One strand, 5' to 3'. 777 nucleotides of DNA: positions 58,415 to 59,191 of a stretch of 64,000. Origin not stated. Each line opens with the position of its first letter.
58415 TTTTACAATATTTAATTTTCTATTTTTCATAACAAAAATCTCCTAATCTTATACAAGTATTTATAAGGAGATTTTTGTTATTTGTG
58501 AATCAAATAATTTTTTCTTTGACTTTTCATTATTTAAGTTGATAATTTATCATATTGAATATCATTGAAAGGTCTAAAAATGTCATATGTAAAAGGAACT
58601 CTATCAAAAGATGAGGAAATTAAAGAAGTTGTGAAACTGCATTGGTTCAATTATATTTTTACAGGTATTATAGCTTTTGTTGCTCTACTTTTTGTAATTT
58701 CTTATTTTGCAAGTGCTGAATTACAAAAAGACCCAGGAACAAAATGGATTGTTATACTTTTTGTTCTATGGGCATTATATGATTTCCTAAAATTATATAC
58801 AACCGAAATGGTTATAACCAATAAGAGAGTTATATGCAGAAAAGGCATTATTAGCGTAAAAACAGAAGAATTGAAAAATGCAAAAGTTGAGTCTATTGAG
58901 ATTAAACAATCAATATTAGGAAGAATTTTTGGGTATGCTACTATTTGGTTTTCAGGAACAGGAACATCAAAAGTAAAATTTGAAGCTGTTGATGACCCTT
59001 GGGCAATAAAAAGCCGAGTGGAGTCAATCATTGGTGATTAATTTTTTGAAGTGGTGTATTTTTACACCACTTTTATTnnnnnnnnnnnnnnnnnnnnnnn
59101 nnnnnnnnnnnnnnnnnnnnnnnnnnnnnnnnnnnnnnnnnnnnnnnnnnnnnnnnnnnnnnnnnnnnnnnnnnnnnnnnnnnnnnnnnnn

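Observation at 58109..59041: Cargo of the IS element: a bPH_2 (YdbS/YdbT-like) membrane PH-domain protein and a 74-aa TTG-initiated ORF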

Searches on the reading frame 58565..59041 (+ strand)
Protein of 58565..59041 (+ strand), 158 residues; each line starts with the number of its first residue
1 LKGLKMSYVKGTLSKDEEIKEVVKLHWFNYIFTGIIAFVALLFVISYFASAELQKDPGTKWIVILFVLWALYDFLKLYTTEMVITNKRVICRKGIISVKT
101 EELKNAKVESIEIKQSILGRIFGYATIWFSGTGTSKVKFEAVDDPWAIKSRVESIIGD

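Call 4: search_protein_families(library=pfam, proteins=[window:58565-59041:+], max_evalue=1)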
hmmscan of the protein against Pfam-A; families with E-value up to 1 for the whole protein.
window:58565-59041:+ (158 aa): 4 families
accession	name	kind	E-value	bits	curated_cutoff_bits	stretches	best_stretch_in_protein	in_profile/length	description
PF03703.20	bPH_2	-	2.3e-13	50.6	22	1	78-144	2-68/78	Bacterial PH domain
PF14470.12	bPH_3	-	0.0094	16.8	23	1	72-141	12-80/95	Bacterial PH domain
PF23778.1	Phage_holin_2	-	0.072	13.8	32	1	31-72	2-43/92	Putative phage holin family 2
PF20556.3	DUF6768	-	0.32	11.1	27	1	26-85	44-101/123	Family of unknown function (DUF6768)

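Call 9: find_encoding_contigs(protein=window:58565-59041:+, flank=6000, max_places=10)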
Protein window:58565-59041:+ (158 aa): no gene with exactly this product is on record in the collection.

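Call 10: find_homologous_proteins(query=window:58580-59041:+)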
Query window:58580-59041:+ (153 aa): 134 proteins with E <= 0.001 among 162 candidates; the best 120 are listed.
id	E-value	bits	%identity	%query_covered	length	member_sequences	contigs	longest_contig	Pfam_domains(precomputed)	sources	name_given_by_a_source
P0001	2.2e-91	322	98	100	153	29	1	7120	PF03703.21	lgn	-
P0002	1.3e-87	309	91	100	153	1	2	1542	PF03703.21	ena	-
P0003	1.8e-87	309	91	100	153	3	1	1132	PF03703.21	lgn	-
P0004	7.4e-87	307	91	100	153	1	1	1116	PF03703.21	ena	-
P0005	2.3e-72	260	77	100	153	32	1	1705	PF03703.21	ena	-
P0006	2.4e-72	260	80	100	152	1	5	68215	PF03703.21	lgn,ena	-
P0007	4.1e-72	259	77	100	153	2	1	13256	PF03703.21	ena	-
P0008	4.6e-72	259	77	100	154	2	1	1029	PF03703.21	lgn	-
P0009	7.5e-70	252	78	99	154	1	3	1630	PF03703.21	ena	-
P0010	1.1e-67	245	71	100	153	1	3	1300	PF03703.21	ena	-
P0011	2.3e-66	241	72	100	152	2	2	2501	PF03703.21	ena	-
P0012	3.9e-66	240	92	77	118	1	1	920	PF03703.21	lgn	-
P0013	3.1e-65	237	67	100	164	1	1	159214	PF03703.21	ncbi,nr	ncbi:MAG: PH domain-containing protein [Alphaproteobacteria bacterium]|nr:PH domain-containing prote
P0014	1.6e-64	235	71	100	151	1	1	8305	PF03703.21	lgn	-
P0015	7.8e-64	232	68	100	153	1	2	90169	PF03703.21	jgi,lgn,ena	jgi:uncharacterized membrane protein YdbT with pleckstrin-like domain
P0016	5.8e-62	226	67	100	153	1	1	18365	PF03703.21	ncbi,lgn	-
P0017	7.0e-62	226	67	100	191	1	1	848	PF03703.21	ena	-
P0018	2.5e-61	224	69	100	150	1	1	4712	PF03703.21,PF14470.13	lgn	-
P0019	1.3e-60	222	71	100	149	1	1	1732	PF03703.21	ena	-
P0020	2.0e-57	212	64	100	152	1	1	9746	PF03703.21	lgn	-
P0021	2.6e-56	208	69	100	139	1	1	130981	PF03703.21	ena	-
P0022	3.8e-54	201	62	100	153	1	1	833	PF03703.21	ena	-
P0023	2.2e-53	198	62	99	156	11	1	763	PF03703.21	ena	-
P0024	4.2e-53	197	59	100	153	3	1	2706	PF03703.21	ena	-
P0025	6.9e-53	197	62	99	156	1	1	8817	PF03703.21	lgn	-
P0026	1.0e-52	196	62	99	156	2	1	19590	PF03703.21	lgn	-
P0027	2.2e-52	195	61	99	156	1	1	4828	PF03703.21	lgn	-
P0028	3.2e-52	195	65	100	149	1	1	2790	PF03703.21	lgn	-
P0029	5.8e-52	194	58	100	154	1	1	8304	PF03703.21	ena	-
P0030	1.4e-51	193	60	99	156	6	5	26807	PF03703.21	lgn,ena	-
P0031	8.6e-51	190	59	100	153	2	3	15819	PF03703.21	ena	-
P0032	1.7e-50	189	81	71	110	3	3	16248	PF03703.21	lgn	-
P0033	3.2e-50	188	58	100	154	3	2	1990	PF03703.21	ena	-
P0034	3.5e-50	188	61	100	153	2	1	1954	PF03703.21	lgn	-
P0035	3.7e-50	188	60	99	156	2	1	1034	PF03703.21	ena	-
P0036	5.3e-50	187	59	99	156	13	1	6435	PF03703.21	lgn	-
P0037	1.3e-49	186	62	100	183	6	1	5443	PF03703.21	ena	-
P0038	1.5e-49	186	61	100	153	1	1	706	PF03703.21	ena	-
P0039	1.6e-49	186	56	100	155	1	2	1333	PF03703.21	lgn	-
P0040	1.1e-48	183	58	100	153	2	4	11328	PF03703.21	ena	-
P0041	4.6e-48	181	58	100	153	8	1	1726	PF03703.21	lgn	-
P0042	3.2e-46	175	54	100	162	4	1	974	PF03703.21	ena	-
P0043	4.4e-46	175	56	99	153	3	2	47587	PF03703.21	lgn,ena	-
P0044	8.3e-46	174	56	99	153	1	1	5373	PF03703.21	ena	-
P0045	2.8e-45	172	52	100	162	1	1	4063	PF03703.21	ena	-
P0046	7.1e-45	171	55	100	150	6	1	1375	PF03703.21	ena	-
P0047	9.3e-45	170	55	99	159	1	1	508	PF03703.21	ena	-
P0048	1.2e-44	170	55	100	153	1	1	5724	PF03703.21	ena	-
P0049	9.8e-43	164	56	100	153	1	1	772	PF03703.21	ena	-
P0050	3.5e-42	162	55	100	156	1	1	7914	PF03703.21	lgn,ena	-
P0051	1.4e-41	160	53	99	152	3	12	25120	PF03703.21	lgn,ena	-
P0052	3.0e-41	159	52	100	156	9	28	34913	PF03703.21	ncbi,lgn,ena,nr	ncbi:MAG: PH domain-containing protein [Alphaproteobacteria bacterium]|nr:PH domain-containing prote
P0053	3.4e-41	159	53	100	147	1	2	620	PF03703.21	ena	-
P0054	6.6e-41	158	53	100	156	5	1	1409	PF03703.21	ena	-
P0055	1.9e-40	156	53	99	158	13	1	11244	PF03703.21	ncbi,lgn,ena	-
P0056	3.6e-40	155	54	99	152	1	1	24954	PF03703.21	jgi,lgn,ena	-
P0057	1.2e-39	154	55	100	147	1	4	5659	PF03703.21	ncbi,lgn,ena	-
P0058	3.3e-39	152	56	99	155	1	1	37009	PF03703.21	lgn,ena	-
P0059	3.3e-39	152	56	99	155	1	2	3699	PF03703.21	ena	-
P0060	3.9e-39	152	56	99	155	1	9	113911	PF03703.21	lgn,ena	-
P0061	3.9e-39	152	52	100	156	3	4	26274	PF03703.21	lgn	-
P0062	5.3e-39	152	55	99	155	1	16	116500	PF03703.21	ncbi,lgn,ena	-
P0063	5.4e-39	152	56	99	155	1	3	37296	PF03703.21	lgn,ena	-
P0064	5.8e-39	152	55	99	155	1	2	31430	PF03703.21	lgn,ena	-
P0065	6.1e-39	152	55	99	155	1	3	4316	PF03703.21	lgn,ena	-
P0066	6.9e-39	151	56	99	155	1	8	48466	PF03703.21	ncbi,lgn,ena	-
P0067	7.2e-39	151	56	99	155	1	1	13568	PF03703.21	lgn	-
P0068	7.3e-39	151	55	99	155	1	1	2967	PF03703.21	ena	-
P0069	8.0e-39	151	56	99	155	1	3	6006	PF03703.21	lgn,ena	-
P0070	2.3e-38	150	52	100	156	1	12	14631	PF03703.21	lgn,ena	-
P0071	3.1e-38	149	54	99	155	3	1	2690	PF03703.21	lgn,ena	-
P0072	1.1e-37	147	46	100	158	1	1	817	PF03703.21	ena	-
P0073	1.7e-37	147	52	99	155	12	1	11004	PF03703.21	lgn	-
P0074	1.7e-37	147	52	99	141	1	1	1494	PF03703.21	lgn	-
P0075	3.8e-37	146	51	99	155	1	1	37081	PF03703.21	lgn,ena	-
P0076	6.6e-37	145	70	64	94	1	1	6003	PF03703.21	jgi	-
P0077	8.7e-37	145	49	100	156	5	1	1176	PF03703.21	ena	-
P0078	1.0e-36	144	52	99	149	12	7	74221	PF03703.21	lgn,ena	-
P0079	4.6e-36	142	52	100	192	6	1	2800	PF03703.21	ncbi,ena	-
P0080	2.8e-34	136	42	99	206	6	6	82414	PF03703.21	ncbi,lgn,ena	-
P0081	5.5e-34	135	45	98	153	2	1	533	PF03703.21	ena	-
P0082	2.0e-31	127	42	97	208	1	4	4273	PF03703.21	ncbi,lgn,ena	-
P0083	4.5e-30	123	45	99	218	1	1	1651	PF13240.12,PF12773.14,PF03703.21,PF17032.11,PF24460.2,PF13248.12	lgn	-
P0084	7.2e-30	122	47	99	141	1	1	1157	PF03703.21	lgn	-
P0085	1.7e-29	121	47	96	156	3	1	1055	PF03703.21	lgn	-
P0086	1.5e-28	118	46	99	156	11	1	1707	PF03703.21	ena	-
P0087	3.1e-28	117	51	99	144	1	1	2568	PF03703.21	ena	-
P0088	6.7e-27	112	46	88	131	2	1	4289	PF03703.21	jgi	-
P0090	5.8e-23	100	43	99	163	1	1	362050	PF03703.21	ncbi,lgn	ncbi:MAG: PH domain-containing protein [Alphaproteobacteria bacterium]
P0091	3.8e-22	97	41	99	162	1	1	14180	PF03703.21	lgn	-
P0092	2.1e-21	95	42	99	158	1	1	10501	PF03703.21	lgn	-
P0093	4.6e-21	94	41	99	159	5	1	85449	PF03703.21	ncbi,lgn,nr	ncbi:MAG: PH domain-containing protein [Lactobacillaceae bacterium]|nr:PH domain-containing protein 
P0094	6.4e-21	93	40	99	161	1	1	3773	PF03703.21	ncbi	-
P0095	1.8e-17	82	40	95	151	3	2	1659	PF03703.21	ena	-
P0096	2.5e-17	81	40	95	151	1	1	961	PF03703.21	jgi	jgi:uncharacterized membrane protein YdbT with pleckstrin-like domain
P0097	2.8e-17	81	40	95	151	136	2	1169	PF03703.21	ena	-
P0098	3.3e-17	81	40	95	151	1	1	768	PF03703.21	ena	-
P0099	1.2e-16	79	38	95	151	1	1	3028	PF03703.21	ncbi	-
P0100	2.0e-16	78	53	54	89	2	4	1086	PF03703.21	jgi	-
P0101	4.5e-16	77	40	95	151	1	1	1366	PF03703.21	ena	-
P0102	5.9e-16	77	39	95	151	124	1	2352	PF03703.21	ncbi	ncbi:MAG: PH domain-containing protein [bacterium]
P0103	8.8e-16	76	37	95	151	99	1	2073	PF03703.21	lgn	-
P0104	1.5e-15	76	35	97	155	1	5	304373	PF03703.21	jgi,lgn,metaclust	metaclust:\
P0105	1.9e-15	75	32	100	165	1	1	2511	PF03703.21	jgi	jgi:uncharacterized membrane protein YdbT with pleckstrin-like domain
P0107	2.2e-15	75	37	95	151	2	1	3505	PF03703.21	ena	-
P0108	3.7e-15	74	52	54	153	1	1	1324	PF03703.21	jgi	jgi:uncharacterized membrane protein YdbT with pleckstrin-like domain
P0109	1.6e-14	72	35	99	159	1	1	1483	PF03703.21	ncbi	-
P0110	2.5e-14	72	38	95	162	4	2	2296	PF03703.21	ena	-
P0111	2.8e-14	71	34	93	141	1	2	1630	PF03703.21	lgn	-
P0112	2.8e-14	71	43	61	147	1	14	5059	PF03703.21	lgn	-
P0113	4.4e-14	71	45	55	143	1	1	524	PF03703.21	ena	-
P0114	2.7e-13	68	45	56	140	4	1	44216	PF03703.21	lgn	-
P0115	2.8e-13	68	47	53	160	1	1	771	PF03703.21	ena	-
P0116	4.8e-13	67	34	92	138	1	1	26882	PF03703.21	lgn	-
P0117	8.4e-13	67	36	91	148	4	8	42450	PF03703.21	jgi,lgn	-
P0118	1.1e-12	66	37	91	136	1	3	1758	PF03703.21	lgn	-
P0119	1.5e-12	66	41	80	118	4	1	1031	PF03703.21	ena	-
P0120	2.7e-12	65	43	54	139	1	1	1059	PF03703.21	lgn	-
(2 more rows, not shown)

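Call 13: find_encoding_contigs(protein=P0006, flank=5000, max_places=6)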
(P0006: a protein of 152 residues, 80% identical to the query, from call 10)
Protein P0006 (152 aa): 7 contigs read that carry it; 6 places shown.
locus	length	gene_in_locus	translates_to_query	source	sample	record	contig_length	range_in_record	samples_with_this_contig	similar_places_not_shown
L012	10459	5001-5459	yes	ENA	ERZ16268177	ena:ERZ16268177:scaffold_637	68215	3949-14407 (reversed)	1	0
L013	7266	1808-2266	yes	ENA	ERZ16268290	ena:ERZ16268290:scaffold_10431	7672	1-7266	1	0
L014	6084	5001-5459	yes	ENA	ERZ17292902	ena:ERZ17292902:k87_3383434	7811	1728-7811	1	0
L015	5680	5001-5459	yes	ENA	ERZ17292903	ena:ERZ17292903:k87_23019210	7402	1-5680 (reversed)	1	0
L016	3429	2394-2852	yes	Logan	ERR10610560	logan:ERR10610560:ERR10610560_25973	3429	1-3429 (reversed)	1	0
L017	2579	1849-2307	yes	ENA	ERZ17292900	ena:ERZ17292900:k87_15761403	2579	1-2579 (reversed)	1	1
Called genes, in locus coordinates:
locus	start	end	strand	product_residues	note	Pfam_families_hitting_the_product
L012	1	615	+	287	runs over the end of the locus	PF02498:Bro-N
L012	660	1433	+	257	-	-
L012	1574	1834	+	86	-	PF12728:HTH_17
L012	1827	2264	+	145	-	-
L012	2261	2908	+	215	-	-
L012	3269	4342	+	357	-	PF12869:tRNA_anti-like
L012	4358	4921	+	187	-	PF13091:PLDc_2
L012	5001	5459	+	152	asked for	PF03703:bPH_2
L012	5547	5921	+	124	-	-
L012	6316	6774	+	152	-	PF02870:Methyltransf_1N, PF01035:DNA_binding_1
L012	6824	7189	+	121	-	PF12840:HTH_20, PF01022:HTH_5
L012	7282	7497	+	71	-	PF00403:HMA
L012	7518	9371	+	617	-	PF00122:E1-E2_ATPase, PF08282:Hydrolase_3 (faint), PF00702:Hydrolase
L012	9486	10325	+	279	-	-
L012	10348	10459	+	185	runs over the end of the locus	PF04073:tRNA_edit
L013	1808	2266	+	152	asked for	PF03703:bPH_2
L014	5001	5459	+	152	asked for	PF03703:bPH_2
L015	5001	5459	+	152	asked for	PF03703:bPH_2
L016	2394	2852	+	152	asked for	PF03703:bPH_2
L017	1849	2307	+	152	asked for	PF03703:bPH_2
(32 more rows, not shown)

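Call 14: find_encoding_contigs(protein=P0013, flank=5000, max_places=4)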
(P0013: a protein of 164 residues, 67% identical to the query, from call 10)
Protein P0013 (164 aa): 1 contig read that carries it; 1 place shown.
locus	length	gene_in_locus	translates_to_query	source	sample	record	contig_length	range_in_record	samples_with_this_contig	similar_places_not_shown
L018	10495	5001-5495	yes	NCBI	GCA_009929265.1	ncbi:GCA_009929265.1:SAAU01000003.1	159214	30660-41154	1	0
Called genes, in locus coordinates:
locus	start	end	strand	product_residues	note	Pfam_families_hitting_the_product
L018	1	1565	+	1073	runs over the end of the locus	-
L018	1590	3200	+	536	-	PF01983:CofC (faint), PF12804:NTP_transf_3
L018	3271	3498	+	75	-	PF11154:DUF2934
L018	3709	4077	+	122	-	PF01250:Ribosomal_S6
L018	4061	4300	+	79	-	PF01084:Ribosomal_S18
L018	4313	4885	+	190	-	PF01281:Ribosomal_L9_N, PF03948:Ribosomal_L9_C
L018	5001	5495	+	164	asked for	PF03703:bPH_2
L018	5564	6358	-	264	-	PF05175:MTS, PF13489:Methyltransf_23 (faint), PF06325:PrmA (weak), PF13847:Methyltransf_31, PF08242:Methyltransf_12 (weak), PF13649:Methyltransf_25, PF07669:Eco57I (faint)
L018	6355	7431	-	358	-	PF03462:PCRF, PF00472:RF-1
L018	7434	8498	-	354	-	PF12844:HTH_19 (weak), PF13413:HTH_25, PF13464:RodZ_C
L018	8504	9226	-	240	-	PF01478:Peptidase_A24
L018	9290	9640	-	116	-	-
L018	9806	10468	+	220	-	PF00702:Hydrolase, PF13419:HAD_2, PF13242:Hydrolase_like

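Call 28: find_encoding_contigs(protein=P0001, flank=4000, max_places=8)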
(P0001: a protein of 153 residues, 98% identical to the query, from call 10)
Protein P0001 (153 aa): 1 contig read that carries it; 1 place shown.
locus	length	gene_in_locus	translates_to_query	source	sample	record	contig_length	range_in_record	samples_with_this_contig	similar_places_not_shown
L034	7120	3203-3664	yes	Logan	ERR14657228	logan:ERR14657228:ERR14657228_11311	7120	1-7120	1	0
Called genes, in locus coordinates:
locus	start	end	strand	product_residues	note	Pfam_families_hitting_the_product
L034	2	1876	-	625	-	?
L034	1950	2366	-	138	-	PF01192:RNA_pol_Rpb6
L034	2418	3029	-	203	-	PF01612:DNA_pol_A_exo1, PF13482:RNase_H_2 (faint)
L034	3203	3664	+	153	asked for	PF03703:bPH_2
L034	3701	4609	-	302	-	PF12760:Zn_ribbon_IS1595 (faint), PF12762:DDE_Tnp_IS1595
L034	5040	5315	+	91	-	PF25225:DUF7843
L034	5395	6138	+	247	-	PF13387:Lnb_N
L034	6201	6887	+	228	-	PF25222:DUF7840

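Call 29: find_encoding_contigs(protein=P0007, flank=4000, max_places=5)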
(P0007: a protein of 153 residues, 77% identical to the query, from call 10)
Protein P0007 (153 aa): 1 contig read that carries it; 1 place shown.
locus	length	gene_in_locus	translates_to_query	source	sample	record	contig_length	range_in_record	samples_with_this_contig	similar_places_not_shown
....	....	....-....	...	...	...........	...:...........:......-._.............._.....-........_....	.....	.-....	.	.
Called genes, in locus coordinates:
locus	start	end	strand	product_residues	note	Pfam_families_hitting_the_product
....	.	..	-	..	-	?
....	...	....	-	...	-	-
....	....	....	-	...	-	-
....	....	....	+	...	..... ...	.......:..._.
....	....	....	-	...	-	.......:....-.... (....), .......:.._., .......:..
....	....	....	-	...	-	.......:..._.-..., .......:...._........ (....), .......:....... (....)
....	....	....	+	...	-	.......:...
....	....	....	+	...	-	-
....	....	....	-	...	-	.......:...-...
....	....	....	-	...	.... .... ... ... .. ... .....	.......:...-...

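Call 30: find_encoding_contigs(protein=P0015, flank=4000, max_places=5)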
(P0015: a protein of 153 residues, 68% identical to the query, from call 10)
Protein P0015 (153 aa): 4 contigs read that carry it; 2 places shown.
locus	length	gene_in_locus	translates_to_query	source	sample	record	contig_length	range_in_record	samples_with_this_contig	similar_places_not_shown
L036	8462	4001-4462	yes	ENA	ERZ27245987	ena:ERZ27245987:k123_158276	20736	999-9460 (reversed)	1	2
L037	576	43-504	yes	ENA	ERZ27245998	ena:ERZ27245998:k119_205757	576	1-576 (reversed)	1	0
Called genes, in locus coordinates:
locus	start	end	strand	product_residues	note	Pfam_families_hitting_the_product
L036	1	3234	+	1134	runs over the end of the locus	PF03797:Autotransporter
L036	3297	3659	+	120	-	PF01050:MannoseP_isomer, PF07883:Cupin_2, PF02311:AraC_binding (faint)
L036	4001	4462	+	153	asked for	PF03703:bPH_2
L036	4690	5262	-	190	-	PF01281:Ribosomal_L9_N, PF03948:Ribosomal_L9_C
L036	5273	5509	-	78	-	PF01084:Ribosomal_S18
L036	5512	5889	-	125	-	PF01250:Ribosomal_S6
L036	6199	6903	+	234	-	PF09360:zf-CDGSH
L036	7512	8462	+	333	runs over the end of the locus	PF01545:Cation_efflux, PF16916:ZT_dimer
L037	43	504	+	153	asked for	PF03703:bPH_2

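Call 33: search_protein_families(library=padloc, proteins=[window:58580-59041:+, L012:3269-4342:+, L012:4358-4921:+, L012:5547-5921:+], max_evalue=0.01)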
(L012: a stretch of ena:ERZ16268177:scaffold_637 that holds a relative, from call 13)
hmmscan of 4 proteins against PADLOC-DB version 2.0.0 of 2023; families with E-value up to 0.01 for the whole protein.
window:58580-59041:+ (153 aa): 0 families

L012:3269-4342:+ (357 aa): 0 families

L012:4358-4921:+ (187 aa): 16 families
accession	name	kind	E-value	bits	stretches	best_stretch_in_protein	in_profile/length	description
PDLC02614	DrmC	-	3.3e-11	41.2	1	36-144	23-134/153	DrmC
PDLC02612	DrmC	-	4.6e-10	37.4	1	39-163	97-225/235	DrmC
PDLC03924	MkoC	-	4.2e-09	33.1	1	55-146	1018-1117/1136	-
PDLC02588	DrmC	-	1.5e-07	29.3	1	39-150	109-231/256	DrmC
PDLC02606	DrmC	-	1.9e-07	29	1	31-144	31-156/182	DrmC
PDLC02585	DrmC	-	9.8e-07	26.6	1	35-151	106-233/253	DrmC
PDLC02597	DrmC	-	3.7e-05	21.7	1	41-155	103-227/242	DrmC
PDLC02704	PbeA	-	9.7e-05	19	1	100-170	120-202/682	PbeA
PDLC02607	DrmC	-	0.00015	19.1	1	38-144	114-236/265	DrmC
PDLC03922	MkoB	-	0.00069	17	1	61-132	341-419/610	-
PDLC02609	DrmC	-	0.0013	16.8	1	39-149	101-219/241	DrmC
PDLC02589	DrmC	-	0.0013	15.9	0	53-84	129-161/264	DrmC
PDLC02602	DrmC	-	0.0014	15.7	1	31-86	103-159/381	DrmC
PDLC02605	DrmC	-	0.0039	14.8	1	49-88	133-170/270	DrmC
PDLC02601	DrmC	-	0.0055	14.1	0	90-145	216-269/295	DrmC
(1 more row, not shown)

L012:5547-5921:+ (124 aa): 0 families

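Call 34: search_protein_families(library=phrogs, proteins=[window:58580-59041:+, L012:3269-4342:+, L012:4358-4921:+, L012:5547-5921:+], max_evalue=0.01)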
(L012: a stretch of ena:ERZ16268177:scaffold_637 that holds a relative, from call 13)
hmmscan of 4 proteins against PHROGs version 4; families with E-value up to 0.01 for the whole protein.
window:58580-59041:+ (153 aa): 2 families
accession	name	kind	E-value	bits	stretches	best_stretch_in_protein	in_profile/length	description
phrog_3707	-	moron, auxiliary metabolic gene and host takeover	1.2e-24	87.8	1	1-151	1-133/142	membrane-flanked domain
phrog_2700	-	unknown function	1.6e-05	25.5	1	76-133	200-259/331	-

L012:3269-4342:+ (357 aa): 2 families
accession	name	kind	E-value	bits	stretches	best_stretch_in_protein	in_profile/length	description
phrog_13333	-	unknown function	1.2e-12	48.9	1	117-322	29-224/248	-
phrog_8545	-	moron, auxiliary metabolic gene and host takeover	1.4e-05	26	1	40-244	23-161/177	superinfection exclusion Sie-like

L012:4358-4921:+ (187 aa): 2 families
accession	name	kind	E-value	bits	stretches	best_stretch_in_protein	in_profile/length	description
phrog_12711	-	unknown function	5.8e-30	105.3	1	5-163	3-161/162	-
phrog_17878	-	unknown function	0.00044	20.1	1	38-133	131-243/483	-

L012:5547-5921:+ (124 aa): 1 family
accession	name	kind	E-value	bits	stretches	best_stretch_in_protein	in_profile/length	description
phrog_2412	-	unknown function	1.7e-22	81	1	1-92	1-103/150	-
